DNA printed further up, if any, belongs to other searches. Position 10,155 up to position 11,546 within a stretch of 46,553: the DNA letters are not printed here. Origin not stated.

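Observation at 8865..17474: Complex-I-like 10-gene operon whose NuoD homolog is still a bona fide [NiFe] hydrogenase large subunit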

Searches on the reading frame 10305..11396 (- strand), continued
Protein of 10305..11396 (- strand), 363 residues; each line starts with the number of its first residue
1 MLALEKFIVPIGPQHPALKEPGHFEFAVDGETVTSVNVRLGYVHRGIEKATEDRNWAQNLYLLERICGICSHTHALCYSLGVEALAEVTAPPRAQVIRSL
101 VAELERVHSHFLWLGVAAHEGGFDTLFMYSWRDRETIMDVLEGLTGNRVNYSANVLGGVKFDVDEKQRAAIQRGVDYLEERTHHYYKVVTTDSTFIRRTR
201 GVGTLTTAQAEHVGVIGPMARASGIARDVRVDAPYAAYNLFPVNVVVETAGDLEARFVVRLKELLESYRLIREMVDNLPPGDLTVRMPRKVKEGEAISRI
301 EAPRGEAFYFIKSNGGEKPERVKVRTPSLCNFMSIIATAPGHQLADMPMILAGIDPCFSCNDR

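Call 42: search_solved_structures(query=window:10305-11396:-, max_evalue=1e-45, show_alignments=3)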
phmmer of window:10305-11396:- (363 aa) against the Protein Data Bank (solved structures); distinct sequences matched with E-value up to 1e-45: 16.
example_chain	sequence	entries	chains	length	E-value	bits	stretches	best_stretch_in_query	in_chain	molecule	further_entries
6cfw_L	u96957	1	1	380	1.4e-78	267.7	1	9-363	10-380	Membrane-bound hydrogenase subunit alpha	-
7z0s_E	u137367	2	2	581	2.8e-73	250.2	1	7-363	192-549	Formate hydrogenlyase subunit 5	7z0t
2fug_4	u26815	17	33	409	5.9e-63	216.3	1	5-285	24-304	NADH-quinone oxidoreductase chain 4 | NADH-QUINONE OXIDOREDUCTASE SUBUNIT 4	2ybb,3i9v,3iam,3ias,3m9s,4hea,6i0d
7q5y_B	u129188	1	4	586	5.9e-59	203.1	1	7-279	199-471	NADH-quinone oxidoreductase subunit C/D 2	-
8e9g_D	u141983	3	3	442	9.5e-56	192.6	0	4-285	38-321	NADH-quinone oxidoreductase subunit D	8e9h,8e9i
8ba0_D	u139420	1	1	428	7.9e-52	179.7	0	8-284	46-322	Complex I-49kD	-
8b9z_D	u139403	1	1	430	8.1e-52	179.7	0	8-284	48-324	Complex I-49kD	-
8esw_S2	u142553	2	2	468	1.1e-51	179.2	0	8-284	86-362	Complex I-49kD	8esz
6hum_H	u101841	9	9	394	1.4e-50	175.6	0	5-294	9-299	NAD(P)H-quinone oxidoreductase subunit H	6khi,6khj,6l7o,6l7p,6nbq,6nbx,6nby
6u8y_L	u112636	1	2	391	2.5e-50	174.8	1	10-359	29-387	NADH dehydrogenase subunit D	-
7eu3_H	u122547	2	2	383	9.9e-50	172.8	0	8-292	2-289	NAD(P)H-quinone oxidoreductase subunit H, chloroplastic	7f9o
7wfg_H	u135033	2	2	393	2.1e-48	168.4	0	7-282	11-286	NAD(P)H-quinone oxidoreductase subunit H, chloroplastic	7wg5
9iho_D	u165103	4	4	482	3.7e-47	164.3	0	5-286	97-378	NUCM (49 kDa) subunit of mitochondrial NADH:ubiquinone oxidoreductase (Complex I)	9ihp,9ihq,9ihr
7zm7_C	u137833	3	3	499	3e-46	161.3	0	6-283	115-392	NADH-ubiquinone oxidoreductase 49 kDa subunit-like protein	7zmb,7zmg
6gcs_C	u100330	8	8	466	4.3e-46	160.8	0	5-285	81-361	49-KDA PROTEIN (NUCM) | Subunit NUCM of NADH:Ubiquinone Oxidoreductase (Complex I) | NUCM protein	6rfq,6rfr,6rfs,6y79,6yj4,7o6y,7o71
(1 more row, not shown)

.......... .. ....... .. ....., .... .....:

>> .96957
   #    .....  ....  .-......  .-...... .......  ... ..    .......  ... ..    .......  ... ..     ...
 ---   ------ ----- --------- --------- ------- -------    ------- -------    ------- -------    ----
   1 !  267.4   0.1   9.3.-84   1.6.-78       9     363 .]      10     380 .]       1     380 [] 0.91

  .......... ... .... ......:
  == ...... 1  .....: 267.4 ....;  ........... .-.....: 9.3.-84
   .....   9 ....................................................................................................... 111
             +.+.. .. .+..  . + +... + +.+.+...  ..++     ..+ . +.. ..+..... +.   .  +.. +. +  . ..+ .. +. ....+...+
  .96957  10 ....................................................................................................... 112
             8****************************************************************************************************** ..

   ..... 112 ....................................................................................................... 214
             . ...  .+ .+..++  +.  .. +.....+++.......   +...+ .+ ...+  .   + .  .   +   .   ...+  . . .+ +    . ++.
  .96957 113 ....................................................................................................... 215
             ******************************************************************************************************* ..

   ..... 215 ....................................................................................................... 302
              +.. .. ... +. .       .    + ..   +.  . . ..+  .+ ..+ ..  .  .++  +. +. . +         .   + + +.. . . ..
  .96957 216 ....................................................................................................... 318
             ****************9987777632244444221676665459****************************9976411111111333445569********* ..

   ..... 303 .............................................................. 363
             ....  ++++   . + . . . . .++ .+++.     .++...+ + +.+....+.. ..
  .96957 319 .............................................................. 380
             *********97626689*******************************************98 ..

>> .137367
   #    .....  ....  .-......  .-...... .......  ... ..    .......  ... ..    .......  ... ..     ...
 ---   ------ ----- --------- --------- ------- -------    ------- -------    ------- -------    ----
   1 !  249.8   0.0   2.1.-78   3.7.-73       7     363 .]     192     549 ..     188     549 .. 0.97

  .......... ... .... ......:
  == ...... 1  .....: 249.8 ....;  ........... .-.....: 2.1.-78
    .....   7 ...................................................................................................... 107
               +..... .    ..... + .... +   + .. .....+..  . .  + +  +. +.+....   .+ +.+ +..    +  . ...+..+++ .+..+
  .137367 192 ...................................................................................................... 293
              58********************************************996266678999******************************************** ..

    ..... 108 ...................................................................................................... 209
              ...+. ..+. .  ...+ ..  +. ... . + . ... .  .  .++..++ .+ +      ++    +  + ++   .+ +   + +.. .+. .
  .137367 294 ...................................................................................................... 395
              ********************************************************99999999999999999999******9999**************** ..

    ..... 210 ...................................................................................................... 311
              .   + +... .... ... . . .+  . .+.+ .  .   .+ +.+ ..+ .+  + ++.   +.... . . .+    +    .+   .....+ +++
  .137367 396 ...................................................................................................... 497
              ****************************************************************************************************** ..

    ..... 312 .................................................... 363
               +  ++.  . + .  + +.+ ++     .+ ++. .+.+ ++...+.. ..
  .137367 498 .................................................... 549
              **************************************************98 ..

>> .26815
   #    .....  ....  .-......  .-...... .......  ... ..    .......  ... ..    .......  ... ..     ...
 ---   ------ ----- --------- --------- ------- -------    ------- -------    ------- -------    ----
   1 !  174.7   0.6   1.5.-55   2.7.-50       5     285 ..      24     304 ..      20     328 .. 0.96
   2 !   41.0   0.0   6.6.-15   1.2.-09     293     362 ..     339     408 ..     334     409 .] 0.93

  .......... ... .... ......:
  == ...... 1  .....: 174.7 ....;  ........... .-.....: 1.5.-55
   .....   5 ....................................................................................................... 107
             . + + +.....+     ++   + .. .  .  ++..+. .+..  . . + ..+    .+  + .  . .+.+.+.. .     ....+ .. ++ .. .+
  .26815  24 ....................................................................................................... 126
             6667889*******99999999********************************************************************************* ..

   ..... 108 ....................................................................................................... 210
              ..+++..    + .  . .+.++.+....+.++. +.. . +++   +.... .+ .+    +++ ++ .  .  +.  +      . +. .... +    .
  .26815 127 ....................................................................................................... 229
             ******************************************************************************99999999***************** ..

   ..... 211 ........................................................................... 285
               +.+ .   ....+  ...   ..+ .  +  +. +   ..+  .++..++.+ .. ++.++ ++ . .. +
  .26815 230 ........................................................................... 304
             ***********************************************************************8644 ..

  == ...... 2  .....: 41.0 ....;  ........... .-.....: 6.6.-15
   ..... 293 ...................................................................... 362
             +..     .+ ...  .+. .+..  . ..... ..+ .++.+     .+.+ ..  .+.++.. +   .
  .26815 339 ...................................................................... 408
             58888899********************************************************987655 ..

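Call 47: search_protein_representatives(protein=window:10305-11396:-)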
Query: 363 residues. Proteins with E-value up to 0.001 (for the whole library): 9678; up to 1e-10: 4554; up to 1e-30: 971. The best 150 are listed.
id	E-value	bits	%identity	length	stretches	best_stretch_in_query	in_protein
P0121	1.0e-169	580.7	68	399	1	6-363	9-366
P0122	1.8e-161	553.5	66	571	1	6-363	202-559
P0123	3.4e-137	473.7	71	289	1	2-289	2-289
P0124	2.8e-128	444.3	58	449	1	6-355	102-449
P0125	2.9e-123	427.9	53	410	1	8-363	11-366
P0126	5.9e-114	397.2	49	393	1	7-363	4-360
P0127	1.1e-110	386.5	46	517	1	5-363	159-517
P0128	1.0e-108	380.0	47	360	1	5-363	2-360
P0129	2.9e-107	375.2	48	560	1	8-363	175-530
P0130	2.0e-105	369.2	49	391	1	5-362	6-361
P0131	1.7e-103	362.8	47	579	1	7-363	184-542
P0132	2.2e-103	362.5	46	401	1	7-363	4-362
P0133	2.4e-102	359.0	49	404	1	6-363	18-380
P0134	1.2e-101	356.8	64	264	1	128-363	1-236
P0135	1.9e-100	352.8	47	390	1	6-363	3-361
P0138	1.1e-97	343.7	45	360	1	7-363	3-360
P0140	8.2e-97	340.9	42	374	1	8-363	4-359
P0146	2.1e-93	329.6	45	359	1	7-363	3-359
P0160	1.0e-87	311.0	41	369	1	8-363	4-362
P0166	1.8e-84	300.3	40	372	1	6-363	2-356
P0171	1.8e-83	297.0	38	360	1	7-363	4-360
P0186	1.8e-77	277.2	37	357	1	8-363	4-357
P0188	6.1e-77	275.5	39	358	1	8-363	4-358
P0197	6.1e-73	262.3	39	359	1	9-363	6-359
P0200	2.3e-72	260.4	38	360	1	9-363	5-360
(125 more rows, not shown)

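Call 48: list_cluster_members(proteins=[P0125, P0126, P0127, P0128, P0129, P0130, P0131, P0132, P0133, P0135])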
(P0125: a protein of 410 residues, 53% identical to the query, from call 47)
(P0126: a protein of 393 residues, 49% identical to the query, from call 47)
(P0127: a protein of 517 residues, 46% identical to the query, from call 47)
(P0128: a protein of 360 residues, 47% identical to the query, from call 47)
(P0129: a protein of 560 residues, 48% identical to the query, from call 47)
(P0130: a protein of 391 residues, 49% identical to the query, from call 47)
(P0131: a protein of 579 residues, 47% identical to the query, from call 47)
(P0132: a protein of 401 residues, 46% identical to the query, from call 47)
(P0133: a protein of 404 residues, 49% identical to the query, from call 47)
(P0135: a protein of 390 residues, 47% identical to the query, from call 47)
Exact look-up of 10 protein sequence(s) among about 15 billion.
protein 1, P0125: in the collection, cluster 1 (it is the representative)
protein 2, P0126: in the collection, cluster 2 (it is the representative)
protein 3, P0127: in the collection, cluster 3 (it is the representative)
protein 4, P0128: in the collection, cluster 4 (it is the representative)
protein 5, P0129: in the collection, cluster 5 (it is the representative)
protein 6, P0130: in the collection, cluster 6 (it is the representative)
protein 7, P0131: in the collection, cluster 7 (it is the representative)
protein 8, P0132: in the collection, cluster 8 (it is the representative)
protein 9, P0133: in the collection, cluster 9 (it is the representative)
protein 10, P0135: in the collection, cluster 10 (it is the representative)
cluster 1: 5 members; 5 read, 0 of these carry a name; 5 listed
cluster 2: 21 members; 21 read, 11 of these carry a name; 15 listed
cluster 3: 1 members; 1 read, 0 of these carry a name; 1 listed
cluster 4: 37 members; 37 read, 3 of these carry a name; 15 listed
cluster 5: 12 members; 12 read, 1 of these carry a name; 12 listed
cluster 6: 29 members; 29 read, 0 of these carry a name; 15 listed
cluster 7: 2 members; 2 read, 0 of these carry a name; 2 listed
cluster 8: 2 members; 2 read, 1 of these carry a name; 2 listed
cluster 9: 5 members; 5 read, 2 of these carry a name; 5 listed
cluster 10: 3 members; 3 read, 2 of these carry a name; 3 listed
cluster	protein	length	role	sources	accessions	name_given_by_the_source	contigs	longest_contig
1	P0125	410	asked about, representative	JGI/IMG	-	-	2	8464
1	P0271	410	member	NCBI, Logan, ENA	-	-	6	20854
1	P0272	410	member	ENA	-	-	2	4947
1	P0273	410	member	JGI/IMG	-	-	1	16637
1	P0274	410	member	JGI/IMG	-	-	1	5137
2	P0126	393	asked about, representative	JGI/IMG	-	NADH-quinone oxidoreductase subunit D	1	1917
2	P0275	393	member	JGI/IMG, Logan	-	membrane-bound hydrogenase subunit alpha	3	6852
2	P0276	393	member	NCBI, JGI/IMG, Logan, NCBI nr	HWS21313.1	MAG TPA: nickel-dependent hydrogenase large subunit [Methanoregula sp.] | nickel-dependent hydrogenase large subunit [Methanoregula sp.]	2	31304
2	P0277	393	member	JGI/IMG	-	membrane-bound hydrogenase subunit alpha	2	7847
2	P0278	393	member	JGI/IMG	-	membrane-bound hydrogenase subunit alpha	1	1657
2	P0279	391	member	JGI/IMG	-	membrane-bound hydrogenase subunit alpha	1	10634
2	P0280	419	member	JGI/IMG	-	NADH-quinone oxidoreductase subunit D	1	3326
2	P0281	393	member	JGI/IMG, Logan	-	NADH-quinone oxidoreductase subunit D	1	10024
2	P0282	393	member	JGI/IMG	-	membrane-bound hydrogenase subunit alpha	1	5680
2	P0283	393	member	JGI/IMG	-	membrane-bound hydrogenase subunit alpha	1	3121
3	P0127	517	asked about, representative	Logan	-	-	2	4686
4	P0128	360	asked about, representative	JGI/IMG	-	NADH-quinone oxidoreductase subunit D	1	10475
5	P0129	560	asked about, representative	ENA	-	-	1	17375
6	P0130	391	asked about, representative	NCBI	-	-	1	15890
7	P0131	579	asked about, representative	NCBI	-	-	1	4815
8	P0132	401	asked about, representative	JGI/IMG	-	-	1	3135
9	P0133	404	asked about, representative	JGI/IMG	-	-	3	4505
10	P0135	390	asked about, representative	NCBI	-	-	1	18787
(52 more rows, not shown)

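Call 58: list_cluster_members(proteins=[P0138, P0140, P0146, P0160, P0166, P0171, P0186, P0188, P0197, P0200])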
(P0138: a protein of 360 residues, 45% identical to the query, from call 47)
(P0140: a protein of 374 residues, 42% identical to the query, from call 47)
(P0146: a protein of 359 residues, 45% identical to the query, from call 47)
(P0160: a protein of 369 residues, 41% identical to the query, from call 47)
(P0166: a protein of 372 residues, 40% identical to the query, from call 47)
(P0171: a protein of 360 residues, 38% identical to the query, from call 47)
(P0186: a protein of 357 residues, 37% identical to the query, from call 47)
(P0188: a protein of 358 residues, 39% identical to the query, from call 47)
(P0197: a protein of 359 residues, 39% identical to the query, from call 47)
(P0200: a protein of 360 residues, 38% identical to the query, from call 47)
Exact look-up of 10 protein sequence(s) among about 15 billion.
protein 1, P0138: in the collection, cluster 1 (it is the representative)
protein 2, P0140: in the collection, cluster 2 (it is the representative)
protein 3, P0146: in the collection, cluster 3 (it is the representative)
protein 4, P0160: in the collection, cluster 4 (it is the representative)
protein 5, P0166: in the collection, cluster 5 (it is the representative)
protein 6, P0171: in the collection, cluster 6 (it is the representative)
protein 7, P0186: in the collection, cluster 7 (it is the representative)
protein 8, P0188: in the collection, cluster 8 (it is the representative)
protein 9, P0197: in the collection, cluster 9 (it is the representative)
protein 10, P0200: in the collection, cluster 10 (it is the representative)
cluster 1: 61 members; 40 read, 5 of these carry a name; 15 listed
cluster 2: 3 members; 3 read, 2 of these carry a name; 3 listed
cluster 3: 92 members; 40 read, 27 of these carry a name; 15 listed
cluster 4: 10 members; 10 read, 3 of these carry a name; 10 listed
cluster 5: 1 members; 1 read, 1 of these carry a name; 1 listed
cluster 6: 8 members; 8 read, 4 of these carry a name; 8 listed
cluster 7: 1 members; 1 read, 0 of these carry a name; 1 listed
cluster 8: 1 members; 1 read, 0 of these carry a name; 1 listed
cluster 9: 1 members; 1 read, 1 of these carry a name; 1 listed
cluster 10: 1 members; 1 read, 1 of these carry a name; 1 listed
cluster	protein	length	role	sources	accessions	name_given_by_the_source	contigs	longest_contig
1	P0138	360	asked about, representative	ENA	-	-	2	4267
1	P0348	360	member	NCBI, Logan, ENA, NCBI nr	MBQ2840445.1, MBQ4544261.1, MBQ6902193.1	MAG: nickel-dependent hydrogenase large subunit [Oscillospiraceae bacterium] | nickel-dependent hydrogenase large subunit [Oscillospiraceae bacterium]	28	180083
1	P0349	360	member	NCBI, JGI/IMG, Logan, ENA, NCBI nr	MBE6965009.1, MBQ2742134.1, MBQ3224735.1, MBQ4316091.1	MAG: nickel-dependent hydrogenase large subunit [Oscillospiraceae bacterium] | NADH dehydrogenase subunit [Oscillospiraceae bacterium]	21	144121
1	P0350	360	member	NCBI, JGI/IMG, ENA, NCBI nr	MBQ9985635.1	MAG: nickel-dependent hydrogenase large subunit [Oscillospiraceae bacterium] | nickel-dependent hydrogenase large subunit [Oscillospiraceae bacterium]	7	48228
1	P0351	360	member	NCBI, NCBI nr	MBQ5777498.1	MAG: nickel-dependent hydrogenase large subunit [Oscillospiraceae bacterium] | nickel-dependent hydrogenase large subunit [Oscillospiraceae bacterium]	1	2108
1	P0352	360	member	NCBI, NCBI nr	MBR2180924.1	MAG: nickel-dependent hydrogenase large subunit [Oscillospiraceae bacterium] | nickel-dependent hydrogenase large subunit [Oscillospiraceae bacterium]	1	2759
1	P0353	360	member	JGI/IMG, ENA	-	-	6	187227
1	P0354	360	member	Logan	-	-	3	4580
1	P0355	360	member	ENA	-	-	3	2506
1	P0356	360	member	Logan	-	-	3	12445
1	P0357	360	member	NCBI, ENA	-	-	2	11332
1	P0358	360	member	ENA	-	-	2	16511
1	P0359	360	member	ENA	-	-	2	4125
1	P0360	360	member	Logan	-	-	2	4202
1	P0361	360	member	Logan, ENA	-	-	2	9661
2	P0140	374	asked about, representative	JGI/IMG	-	NADH-quinone oxidoreductase subunit D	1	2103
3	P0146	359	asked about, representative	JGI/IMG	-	Ni,Fe-hydrogenase III large subunit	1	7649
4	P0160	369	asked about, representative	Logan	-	-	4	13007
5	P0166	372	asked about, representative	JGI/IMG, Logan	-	NADH-quinone oxidoreductase subunit D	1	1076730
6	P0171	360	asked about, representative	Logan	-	-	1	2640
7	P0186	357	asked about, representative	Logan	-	-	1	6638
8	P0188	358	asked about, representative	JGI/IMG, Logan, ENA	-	-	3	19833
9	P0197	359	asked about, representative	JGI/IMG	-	Ni,Fe-hydrogenase III large subunit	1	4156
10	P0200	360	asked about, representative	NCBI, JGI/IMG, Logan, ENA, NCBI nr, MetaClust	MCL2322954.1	MAG: nickel-dependent hydrogenase large subunit [Oscillospiraceae bacterium] | nickel-dependent hydrogenase large subunit [Oscillospiraceae bacterium] | \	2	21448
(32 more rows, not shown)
